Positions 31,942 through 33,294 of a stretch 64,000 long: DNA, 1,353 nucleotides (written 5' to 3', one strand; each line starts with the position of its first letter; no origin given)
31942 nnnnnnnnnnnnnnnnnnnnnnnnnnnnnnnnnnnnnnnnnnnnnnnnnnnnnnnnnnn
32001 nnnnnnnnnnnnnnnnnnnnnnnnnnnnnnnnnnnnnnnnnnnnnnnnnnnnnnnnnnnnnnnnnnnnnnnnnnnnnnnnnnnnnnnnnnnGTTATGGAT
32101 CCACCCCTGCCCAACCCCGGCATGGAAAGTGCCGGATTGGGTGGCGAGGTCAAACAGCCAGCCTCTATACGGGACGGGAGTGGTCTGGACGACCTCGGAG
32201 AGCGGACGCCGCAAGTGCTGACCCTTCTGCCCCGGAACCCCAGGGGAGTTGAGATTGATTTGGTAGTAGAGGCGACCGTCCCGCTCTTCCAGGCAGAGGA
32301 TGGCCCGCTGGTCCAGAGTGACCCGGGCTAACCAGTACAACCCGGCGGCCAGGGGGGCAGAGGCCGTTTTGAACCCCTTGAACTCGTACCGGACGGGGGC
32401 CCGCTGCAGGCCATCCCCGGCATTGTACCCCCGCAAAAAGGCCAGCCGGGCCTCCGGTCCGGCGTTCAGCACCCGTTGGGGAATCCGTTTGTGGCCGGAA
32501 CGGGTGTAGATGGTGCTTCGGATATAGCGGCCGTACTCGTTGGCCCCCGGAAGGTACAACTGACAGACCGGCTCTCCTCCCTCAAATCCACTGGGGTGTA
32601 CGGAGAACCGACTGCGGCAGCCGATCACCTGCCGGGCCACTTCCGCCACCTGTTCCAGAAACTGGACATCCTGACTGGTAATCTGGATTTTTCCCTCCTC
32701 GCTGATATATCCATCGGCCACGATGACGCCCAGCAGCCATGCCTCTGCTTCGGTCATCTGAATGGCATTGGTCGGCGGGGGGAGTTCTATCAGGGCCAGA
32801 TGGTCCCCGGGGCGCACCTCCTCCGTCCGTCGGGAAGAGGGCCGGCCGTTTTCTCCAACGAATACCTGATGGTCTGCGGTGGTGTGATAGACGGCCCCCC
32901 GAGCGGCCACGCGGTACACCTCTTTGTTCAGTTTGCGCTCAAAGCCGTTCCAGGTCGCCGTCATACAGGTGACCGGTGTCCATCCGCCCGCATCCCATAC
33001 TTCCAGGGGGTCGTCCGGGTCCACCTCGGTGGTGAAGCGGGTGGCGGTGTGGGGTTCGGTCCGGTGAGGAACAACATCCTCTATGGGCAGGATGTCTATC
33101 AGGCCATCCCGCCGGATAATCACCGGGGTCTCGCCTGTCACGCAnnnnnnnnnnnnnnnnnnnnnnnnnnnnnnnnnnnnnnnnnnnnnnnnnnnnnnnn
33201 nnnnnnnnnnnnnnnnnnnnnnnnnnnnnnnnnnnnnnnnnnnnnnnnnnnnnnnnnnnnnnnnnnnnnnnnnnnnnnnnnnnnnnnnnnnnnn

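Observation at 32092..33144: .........-type intein inside GDP-mannose 4,6-dehydratase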

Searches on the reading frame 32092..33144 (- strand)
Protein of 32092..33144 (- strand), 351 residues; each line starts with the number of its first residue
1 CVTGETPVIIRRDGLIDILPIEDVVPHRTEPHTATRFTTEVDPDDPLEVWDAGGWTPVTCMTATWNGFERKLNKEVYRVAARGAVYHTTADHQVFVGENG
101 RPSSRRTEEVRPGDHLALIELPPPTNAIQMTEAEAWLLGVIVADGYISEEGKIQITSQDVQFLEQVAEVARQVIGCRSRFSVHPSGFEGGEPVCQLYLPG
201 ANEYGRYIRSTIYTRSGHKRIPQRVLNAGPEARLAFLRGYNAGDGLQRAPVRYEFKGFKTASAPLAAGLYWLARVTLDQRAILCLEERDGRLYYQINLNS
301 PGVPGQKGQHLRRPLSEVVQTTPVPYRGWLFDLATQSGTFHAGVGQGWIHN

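Call 4: search_protein_families(library=pfam, proteins=[window:32092-33144:-], max_evalue=1)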
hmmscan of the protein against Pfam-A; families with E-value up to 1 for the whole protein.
window:32092-33144:- (351 aa): 2 families
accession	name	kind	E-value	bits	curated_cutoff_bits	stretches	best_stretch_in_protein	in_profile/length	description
PF14528.11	LAGLIDADG_3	-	3.8e-06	27.5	22.5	1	135-171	5-44/82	LAGLIDADG-like domain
PF05204.19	Hom_end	-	0.0082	16.7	21.1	1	133-172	14-55/110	Homing endonuclease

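Call 5: search_protein_families(library=ncbifam, proteins=[window:32092-33144:-], max_evalue=1)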
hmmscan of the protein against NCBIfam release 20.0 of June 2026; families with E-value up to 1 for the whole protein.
window:32092-33144:- (351 aa): 9 families
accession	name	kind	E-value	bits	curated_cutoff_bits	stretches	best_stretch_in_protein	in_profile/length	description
NF005852.0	PRK07773.1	equivalog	7e-08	31.2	780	1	73-246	450-625/886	replicative DNA helicase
NF038098.1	GyrA_w_intein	exception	3.7e-07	28.4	1850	1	105-254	208-357/1232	intein-containing DNA gyrase subunit A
NF006207.0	PRK08332.1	equivalog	8e-05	20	2400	1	73-246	945-1110/1684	vitamin B12-dependent ribonucleotide reductase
NF045703.1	rSAM_Tes_intein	exception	8.5e-05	20.5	1700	2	67-119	222-275/1040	tetraether lipid synthase Tes, intein-containing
TIGR01445.1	intein_Nterm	domain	0.0051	17.8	24.5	1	1-96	1-83/83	intein N-terminal splicing region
NF011302.0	PRK14714.1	equivalog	0.0076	13.8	1791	1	1-126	932-1060/1350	DNA-directed DNA polymerase II large subunit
NF011491.0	PRK14898.1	equivalog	0.011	13.8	783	1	126-246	237-350/860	DNA-directed RNA polymerase subunit A''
NF003159.0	PRK04132.1-4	equivalog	0.028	12.4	999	1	87-173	135-220/852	replication factor C small subunit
NF003158.0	PRK04132.1-3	equivalog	0.044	10.8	1750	1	84-173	134-221/1437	replication factor C small subunit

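Call 6: search_solved_structures(query=window:32092-33144:-, max_evalue=1, show_alignments=3)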
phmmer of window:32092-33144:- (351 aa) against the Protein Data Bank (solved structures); distinct sequences matched with E-value up to 1: 17.
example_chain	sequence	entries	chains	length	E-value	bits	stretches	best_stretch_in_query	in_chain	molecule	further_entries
2dch_X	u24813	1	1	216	0.00071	21.9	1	136-171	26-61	putative homing endonuclease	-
2lcj_A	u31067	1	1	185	0.0041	19.4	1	1-121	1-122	Pab polC intein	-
2cw7_A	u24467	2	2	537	0.0043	19.3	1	129-247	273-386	Endonuclease PI-PkoII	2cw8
5bkh_A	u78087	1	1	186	0.021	17.1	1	5-120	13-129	DNA polymerase II large subunit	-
7oec_A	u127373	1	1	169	0.028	16.7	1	82-120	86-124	DNA polymerase II large subunit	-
1dfa_A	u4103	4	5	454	0.18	14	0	128-176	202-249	PI-SCEI ENDONUCLEASE | ENDONUCLEASE PI-SCEI | PI-SCEI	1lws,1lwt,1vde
1um2_A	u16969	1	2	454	0.18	14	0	128-176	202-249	ENDONUCLEASE PI-SCEI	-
1ef0_A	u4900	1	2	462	0.19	14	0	128-176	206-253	PI-SCEI ENDONUCLEASE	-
1jva_A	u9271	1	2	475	0.2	13.9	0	128-176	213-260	VMA1-DERIVED HOMING ENDONUCLEASE X10SSS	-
8t6e_A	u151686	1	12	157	0.24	13.6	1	283-314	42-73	T33-28.3: A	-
3e39_A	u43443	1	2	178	0.26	13.5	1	260-325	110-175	Putative Nitroreductase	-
9q8z_A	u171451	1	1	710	0.27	13.4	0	270-317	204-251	Chondroitin sulfate synthase 2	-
9o4g_B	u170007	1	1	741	0.3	13.3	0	270-316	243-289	Chondroitin sulfate synthase 2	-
9hth_A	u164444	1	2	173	0.38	13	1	71-149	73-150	DNA-directed DNA polymerase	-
3t2w_A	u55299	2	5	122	0.51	12.5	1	286-337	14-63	Avidin/streptavidin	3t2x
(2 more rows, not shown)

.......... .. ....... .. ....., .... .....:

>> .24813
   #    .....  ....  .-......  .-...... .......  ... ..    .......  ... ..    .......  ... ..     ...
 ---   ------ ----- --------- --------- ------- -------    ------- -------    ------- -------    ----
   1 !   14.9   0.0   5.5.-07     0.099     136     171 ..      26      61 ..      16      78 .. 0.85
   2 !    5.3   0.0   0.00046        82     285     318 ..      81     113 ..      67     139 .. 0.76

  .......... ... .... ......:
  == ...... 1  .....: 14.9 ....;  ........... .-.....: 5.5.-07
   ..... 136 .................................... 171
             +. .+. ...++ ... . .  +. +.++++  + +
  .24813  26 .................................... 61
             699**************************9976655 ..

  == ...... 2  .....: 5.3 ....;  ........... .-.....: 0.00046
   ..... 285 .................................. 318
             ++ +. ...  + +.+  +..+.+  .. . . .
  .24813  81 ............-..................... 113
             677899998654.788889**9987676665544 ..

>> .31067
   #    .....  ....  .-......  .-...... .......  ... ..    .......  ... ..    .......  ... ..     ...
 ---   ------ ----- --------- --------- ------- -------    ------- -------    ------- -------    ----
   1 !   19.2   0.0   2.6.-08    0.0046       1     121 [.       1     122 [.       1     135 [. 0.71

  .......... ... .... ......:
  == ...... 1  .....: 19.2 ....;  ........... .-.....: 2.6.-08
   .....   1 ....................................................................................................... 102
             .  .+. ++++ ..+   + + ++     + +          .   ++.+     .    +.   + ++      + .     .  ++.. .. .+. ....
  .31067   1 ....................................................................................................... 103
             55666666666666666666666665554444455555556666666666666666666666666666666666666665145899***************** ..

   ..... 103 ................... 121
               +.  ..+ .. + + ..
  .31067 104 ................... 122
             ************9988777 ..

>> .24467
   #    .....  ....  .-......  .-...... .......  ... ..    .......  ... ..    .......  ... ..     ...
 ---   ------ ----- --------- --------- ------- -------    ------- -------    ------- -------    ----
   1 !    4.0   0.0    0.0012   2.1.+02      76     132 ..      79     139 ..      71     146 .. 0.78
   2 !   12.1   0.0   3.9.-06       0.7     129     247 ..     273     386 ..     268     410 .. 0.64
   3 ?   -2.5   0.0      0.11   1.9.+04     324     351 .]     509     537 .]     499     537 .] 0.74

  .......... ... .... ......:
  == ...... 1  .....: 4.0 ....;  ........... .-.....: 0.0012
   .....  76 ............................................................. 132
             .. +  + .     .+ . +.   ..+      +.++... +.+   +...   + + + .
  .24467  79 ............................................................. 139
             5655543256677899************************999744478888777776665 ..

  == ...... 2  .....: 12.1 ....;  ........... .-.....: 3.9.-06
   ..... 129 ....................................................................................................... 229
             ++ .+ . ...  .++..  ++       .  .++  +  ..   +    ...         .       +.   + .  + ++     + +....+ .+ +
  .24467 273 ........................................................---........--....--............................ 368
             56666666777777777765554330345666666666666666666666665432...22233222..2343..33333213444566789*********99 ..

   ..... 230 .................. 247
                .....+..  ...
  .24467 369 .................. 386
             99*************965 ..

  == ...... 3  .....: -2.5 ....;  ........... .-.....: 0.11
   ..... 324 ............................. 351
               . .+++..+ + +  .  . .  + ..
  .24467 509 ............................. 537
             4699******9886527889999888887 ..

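Call 7: find_homologous_proteins(query=window:32092-33144:-, max_evalue=0.001)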
Query window:32092-33144:- (351 aa): 65 proteins with E <= 0.001 among 4656 candidates.
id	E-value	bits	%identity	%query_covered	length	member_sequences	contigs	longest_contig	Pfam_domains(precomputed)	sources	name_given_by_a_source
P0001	4.6e-167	574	72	97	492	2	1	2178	PF16363.12,PF14528.12,PF01370.28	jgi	jgi:GDPmannose 4,6-dehydratase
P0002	2.8e-160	551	86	83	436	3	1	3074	PF16363.12,PF14528.12,PF01370.28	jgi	jgi:GDPmannose 4,6-dehydratase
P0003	1.2e-139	483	78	83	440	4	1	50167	PF16363.12,PF01370.28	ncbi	ncbi:MAG: GDP-mannose 4,6-dehydratase [Anaerolineae bacterium]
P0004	3.7e-131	456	59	97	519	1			PF04321.24,PF16363.12,PF01370.28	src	-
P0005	4.8e-123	429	57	100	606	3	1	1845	PF16363.12,PF01370.28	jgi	jgi:GDPmannose 4,6-dehydratase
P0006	1.6e-122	427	68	79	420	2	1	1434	PF16363.12,PF14528.12,PF01370.28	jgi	-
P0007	1.3e-119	418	63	83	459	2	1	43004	PF16363.12,PF01370.28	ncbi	ncbi:MAG: GDP-mannose 4,6-dehydratase [Rhodothermales bacterium]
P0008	1.1e-118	414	65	83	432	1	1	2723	PF16363.12,PF01370.28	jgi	jgi:GDPmannose 4,6-dehydratase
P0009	3.6e-118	413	64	83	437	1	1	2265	PF16363.12,PF14528.12,PF01370.28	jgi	jgi:GDPmannose 4,6-dehydratase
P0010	2.3e-117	410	61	85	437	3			PF16363.12,PF14528.12,PF01370.28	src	-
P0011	1.8e-115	404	61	85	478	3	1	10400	PF04321.24,PF16363.12,PF01370.28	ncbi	ncbi:MAG TPA: GDP-mannose 4,6-dehydratase, partial [Ardenticatenaceae bacterium]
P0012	4.4e-112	393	61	83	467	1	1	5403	PF16363.12,PF01370.28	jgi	jgi:GDPmannose 4,6-dehydratase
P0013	8.6e-111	389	52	100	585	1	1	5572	PF16363.12,PF01370.28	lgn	-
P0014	7.9e-110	385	53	100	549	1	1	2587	PF16363.12,PF01370.28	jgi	jgi:GDPmannose 4,6-dehydratase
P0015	5.2e-107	376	59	83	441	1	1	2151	PF16363.12,PF14528.12,PF01370.28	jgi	jgi:GDPmannose 4,6-dehydratase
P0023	2.9e-82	295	49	83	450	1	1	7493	PF16363.12,PF01370.28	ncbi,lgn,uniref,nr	ncbi:MAG: GDP-mannose 4,6-dehydratase [Thermosynechococcus sp. Uc]|uniref:GDP-mannose 4,6-dehydratas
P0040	8.9e-58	214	43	83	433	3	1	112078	PF16363.12,PF01370.28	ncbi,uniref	ncbi:GDP-mannose 4,6-dehydratase [Laspinema palackyanum]|uniref:GDP-mannose 4,6-dehydratase n=1 Tax=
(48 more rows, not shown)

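Call 10: find_encoding_contigs(protein=P0003, flank=6000, max_places=3)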
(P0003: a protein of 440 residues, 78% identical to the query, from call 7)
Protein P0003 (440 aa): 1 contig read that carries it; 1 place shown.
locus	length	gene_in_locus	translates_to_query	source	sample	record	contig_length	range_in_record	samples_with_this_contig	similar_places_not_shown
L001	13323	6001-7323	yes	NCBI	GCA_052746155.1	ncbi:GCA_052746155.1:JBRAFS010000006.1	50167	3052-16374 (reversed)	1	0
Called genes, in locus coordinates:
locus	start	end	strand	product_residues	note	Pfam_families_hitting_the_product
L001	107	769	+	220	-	PF04542:Sigma70_r2, PF08281:Sigma70_r4_2, PF04545:Sigma70_r4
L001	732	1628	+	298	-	PF13490:zf-HC2 (weak)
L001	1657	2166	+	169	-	PF00293:NUDIX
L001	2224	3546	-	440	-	PF01547:SBP_bac_1, PF13416:SBP_bac_8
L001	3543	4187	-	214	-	PF00293:NUDIX, PF19368:WHD_AraR, PF21906:WHD_NrtR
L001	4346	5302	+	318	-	PF01370:Epimerase, PF02719:Polysacc_synt_2, PF04321:RmlD_sub_bind, PF13460:NAD_binding_10 (faint), PF16363:GDP_Man_Dehyd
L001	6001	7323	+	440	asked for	PF16363:GDP_Man_Dehyd, PF01370:Epimerase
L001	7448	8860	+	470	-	PF02878:PGM_PMM_I, PF02879:PGM_PMM_II, PF02880:PGM_PMM_III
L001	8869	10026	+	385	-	PF09376:NurA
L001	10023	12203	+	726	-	PF07697:7TMR-HDED, PF07698:7TM-7TMR_HD, PF01966:HD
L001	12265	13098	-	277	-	-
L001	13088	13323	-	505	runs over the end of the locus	-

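Call 11: find_encoding_contigs(protein=P0040, flank=6000, max_places=3)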
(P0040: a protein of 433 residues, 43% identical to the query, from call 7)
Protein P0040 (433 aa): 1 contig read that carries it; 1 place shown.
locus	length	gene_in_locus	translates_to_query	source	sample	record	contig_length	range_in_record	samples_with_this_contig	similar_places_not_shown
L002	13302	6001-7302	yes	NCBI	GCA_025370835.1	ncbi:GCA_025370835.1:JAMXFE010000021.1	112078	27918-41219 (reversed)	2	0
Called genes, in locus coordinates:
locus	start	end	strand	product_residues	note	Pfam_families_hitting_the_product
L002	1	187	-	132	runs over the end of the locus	PF00072:Response_reg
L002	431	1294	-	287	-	PF00892:EamA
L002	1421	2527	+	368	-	PF03480:DctP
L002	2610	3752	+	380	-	PF13439:Glyco_transf_4, PF00534:Glycos_transf_1, PF13692:Glyco_trans_1_4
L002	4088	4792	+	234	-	PF02397:Bac_transf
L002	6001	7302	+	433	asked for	PF16363:GDP_Man_Dehyd, PF01370:Epimerase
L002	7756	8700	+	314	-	PF01073:3Beta_HSD (weak), PF01370:Epimerase, PF02719:Polysacc_synt_2 (faint), PF16363:GDP_Man_Dehyd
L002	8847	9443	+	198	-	PF01812:5-FTHF_cyc-lig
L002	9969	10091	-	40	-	-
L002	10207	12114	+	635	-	PF02743:dCache_1, PF17201:Cache_3-Cache_2, PF00672:HAMP, PF07228:SpoIIE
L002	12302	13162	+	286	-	PF00528:BPD_transp_1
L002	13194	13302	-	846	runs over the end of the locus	PF07697:7TMR-HDED, PF07698:7TM-7TMR_HD, PF01966:HD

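Call 14: find_related_loci(query=window:32092-33144:-, collection=genome_contigs, flank=3000)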
Query window:32092-33144:- (351 aa) in genome_contigs; peptide patterns used: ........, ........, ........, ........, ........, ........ (x = any residue, [..] = any of these).
145 stretches matched a pattern; 69 encode a relative of the query (tblastn E <= 1e-3); 69 distinct loci.
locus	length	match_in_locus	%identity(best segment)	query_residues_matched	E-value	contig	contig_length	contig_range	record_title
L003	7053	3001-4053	93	1-351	0e+0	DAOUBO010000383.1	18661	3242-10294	MAG TPA_asm: Anaerolineae bacterium isolate H70_732 k91_509254, whole genome shotgun sequence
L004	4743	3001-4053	90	1-351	0e+0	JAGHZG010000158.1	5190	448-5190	MAG: Chloroflexota bacterium isolate 626A.7 NODE_2208_length_5190_cov_7.741772, whole genome shotgun sequence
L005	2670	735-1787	89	1-351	0e+0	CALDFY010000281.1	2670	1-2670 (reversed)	MAG: uncultured Anaerolineae bacterium isolate S1_Bin_Bin_9_sub_1 genome assembly, contig: c_000002066384, whole genome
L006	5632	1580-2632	89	1-351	0e+0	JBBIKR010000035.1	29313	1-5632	MAG: Thermoflexales bacterium isolate QH2S170213_bin_190 NODE_1817_length_29313_cov_8.556600, whole genome shotgun seque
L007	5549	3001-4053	89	1-351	0e+0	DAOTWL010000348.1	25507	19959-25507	MAG TPA_asm: Anaerolineae bacterium isolate H13_138 k109_350155, whole genome shotgun sequence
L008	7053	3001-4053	87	1-351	0e+0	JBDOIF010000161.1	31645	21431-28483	MAG: Anaerolineae bacterium isolate TC202112_Ori_Bins009 k147_204273, whole genome shotgun sequence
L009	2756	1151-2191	87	1-351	0e+0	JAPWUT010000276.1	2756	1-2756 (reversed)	MAG: Anaerolineae bacterium isolate RSWS10 scaffold_9130_c1, whole genome shotgun sequence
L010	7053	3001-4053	70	1-351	4e-171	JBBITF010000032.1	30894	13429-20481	MAG: Chloroflexota bacterium isolate STS170223_bin_390 NODE_1685_length_30894_cov_11.368332, whole genome shotgun sequen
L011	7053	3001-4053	69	1-351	2e-165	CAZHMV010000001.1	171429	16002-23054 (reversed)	MAG TPA_asm: uncultured Anaerolineales bacterium isolate binchicken_co172_219 genome assembly, contig: NODE_18_length_17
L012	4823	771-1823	67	1-351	4e-163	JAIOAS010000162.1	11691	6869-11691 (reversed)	MAG: Chloroflexota bacterium isolate S1bins155 c_000000000162, whole genome shotgun sequence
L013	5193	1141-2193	66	1-351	3e-161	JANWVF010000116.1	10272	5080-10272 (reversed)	MAG: Thermoflexales bacterium isolate SKYG109 k141_625635, whole genome shotgun sequence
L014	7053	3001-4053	65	1-351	2e-160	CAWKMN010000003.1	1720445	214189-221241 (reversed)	MAG: uncultured Chloroflexia bacterium isolate MFD03899.bin.1.130 genome assembly, contig: contig_2139, whole genome sho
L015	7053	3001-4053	66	1-351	1e-159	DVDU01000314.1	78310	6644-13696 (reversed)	MAG TPA_asm: Oscillatoriaceae cyanobacterium M33_DOE_052 k141_2041529, whole genome shotgun sequence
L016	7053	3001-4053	65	1-351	3e-158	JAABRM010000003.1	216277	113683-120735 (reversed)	MAG: Oscillatoriales cyanobacterium isolate S07.Bin090 Scaffold_23, whole genome shotgun sequence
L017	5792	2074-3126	64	1-351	3e-159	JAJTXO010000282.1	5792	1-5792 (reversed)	MAG: Caldilineales bacterium isolate DTUCFX11 282-Genome36, whole genome shotgun sequence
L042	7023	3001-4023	56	1-351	4e-127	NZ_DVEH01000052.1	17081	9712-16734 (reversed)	MAG: Thermosynechococcus sp. M98_K2018_005 NODE_1697_length_17081_cov_7.863620, whole genome shotgun sequence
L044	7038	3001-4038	55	1-351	2e-122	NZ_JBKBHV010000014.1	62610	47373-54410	MAG: Thermosynechococcus sp. isolate 21I_056.bin.19 NODE_14_length_62610_cov_39.937409, whole genome shotgun sequence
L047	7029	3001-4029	52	1-351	9e-116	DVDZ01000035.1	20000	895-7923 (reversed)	MAG TPA_asm: Thermosynechococcus sp. M46_R2017_013 NODE_265_length_20000_cov_2.544508, whole genome shotgun sequence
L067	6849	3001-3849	40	1-351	8e-67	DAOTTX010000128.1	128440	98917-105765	MAG TPA_asm: Anaerolineae bacterium isolate F14_29 k111_2409757, whole genome shotgun sequence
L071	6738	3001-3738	50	1-351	1e-39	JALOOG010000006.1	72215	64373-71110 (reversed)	MAG: Anaerolineae bacterium isolate Prado097 scaffold_273, whole genome shotgun sequence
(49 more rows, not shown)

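Call 31: predict_structure(alignment_id=A1)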
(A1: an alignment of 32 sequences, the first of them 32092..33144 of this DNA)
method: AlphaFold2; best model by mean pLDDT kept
length: 351 residues; sequences in the alignment: 32
mean_pLDDT: 92.8   pTM: 0.92
mean pLDDT of the five models: 92.8, 92.6, 92.5, 92.5, 92.1
residues with pLDDT >= 90: 298; 70-90: 35; 50-70: 18; < 50: 0
segments of 3 or more residues with pLDDT < 50: none
pLDDT, mean of each block of 10 residues (from residue 1): 97 96 89 86 95 96 94 96 97 91 95 96 97 98 96 95 97 96 89 93 95 96 98 98 74 83 98 95 94 89 59 91 95 96 97 88
secondary structure, 60 per line:
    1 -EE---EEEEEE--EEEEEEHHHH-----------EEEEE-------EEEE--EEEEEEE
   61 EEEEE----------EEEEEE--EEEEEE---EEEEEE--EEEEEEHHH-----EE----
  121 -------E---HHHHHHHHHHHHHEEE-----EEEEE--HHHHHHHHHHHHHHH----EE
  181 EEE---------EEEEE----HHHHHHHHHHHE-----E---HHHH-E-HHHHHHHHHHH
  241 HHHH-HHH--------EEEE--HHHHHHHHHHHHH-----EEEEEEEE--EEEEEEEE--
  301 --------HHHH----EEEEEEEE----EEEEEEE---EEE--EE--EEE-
elements in order: E7-12 E15-20 H21-24 E36-40 E48-51 E54-65 E76-81 E84-89 E93-98 E101-106 H132-144 E145-147 E153-157 H160-174 E179-183 E193-197 H202-212 H223-226 H230-244 E257-260 H263-275 E281-288 E291-298 H309-312 E317-324 E329-335 E339-341 E348-350

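Call 33: fold_search(model_id=the predicted structure, library=pdb)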
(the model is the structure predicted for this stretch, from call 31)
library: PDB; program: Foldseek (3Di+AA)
matches with E <= 10: 768; with E <= 0.001: 65
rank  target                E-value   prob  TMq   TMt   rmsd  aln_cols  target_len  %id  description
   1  7qsu                  1.1e-20  1.00  0.65  0.62   7.0       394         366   18  Crystal structure of homing endonuclease-associated TliVMA intein (C1A, d333-339) (released 2022-03-30)
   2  7qss                  1.9e-19  1.00  0.60  0.50   8.9       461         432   16  Crystal structure of homing endonuclease-associated TliVMA intein (C1A) (released 2022-03-30)
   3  7qst                  5.3e-18  1.00  0.57  0.56   7.4       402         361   17  Crystal structure of homing endonuclease-associated PhoVMA intein (C1A) (released 2022-03-30)
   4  1dq3                  6.6e-16  1.00  0.53  0.43   8.9       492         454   14  CRYSTAL STRUCTURE OF AN ARCHAEAL INTEIN-ENCODED HOMING ENDONUCLEASE PI-PFUI (released 2000-07-05)
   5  2cw7                  1.6e-15  1.00  0.63  0.44   8.2       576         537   15  Crystal structure of intein homing endonuclease II (released 2006-04-18)
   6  1vde_B                5.1e-10  1.00  0.42  0.37   9.0       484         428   13  PI-SCEI, A HOMING ENDONUCLEASE WITH PROTEIN SPLICING ACTIVITY (released 1998-04-08)
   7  1vde_A                7.6e-10  1.00  0.45  0.39   8.8       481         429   13  PI-SCEI, A HOMING ENDONUCLEASE WITH PROTEIN SPLICING ACTIVITY (released 1998-04-08)
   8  1ef0_A                1.1e-09  1.00  0.41  0.36   9.4       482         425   13  CRYSTAL STRUCTURE OF PI-SCEI MINIPRECURSOR (released 2000-06-07)
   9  1jva_B                1.2e-08  1.00  0.41  0.35  11.2       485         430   13  CRYSTAL STRUCTURE OF THE VMA1-DERIVED ENDONUCLEASE BEARING THE N AND C EXTEIN PROPEPTIDES (released 2002-08-29)
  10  1jva_A                2.1e-07  1.00  0.42  0.36  10.6       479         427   12  CRYSTAL STRUCTURE OF THE VMA1-DERIVED ENDONUCLEASE BEARING THE N AND C EXTEIN PROPEPTIDES (released 2002-08-29)
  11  1um2_B                2.6e-07  1.00  0.40  0.35  10.7       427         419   13  Crystal Structure of the Vma1-Derived Endonuclease with the Ligated Extein Segment (released 2004-09-22)
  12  1dfa                  2.8e-07  1.00  0.39  0.35  10.4       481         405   12  CRYSTAL STRUCTURE OF PI-SCEI IN C2 SPACE GROUP (released 1999-12-08)
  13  1lws_A                3.5e-07  1.00  0.40  0.35  10.1       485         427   14  Crystal structure of the intein homing endonuclease PI-SceI bound to its recognition sequence (released 2002-09-27)
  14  2dch                  1.1e-06  1.00  0.33  0.53   6.6       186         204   19  Crystal structure of archaeal intron-encoded homing endonuclease I-Tsp061I (released 2006-07-06)
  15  1lwt_A                1.5e-06  1.00  0.41  0.35  11.2       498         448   13  Crystal structure of the intein homing endonuclease PI-SceI bound to its substrate DNA (Ca2+ free) (released 2002-09-27)
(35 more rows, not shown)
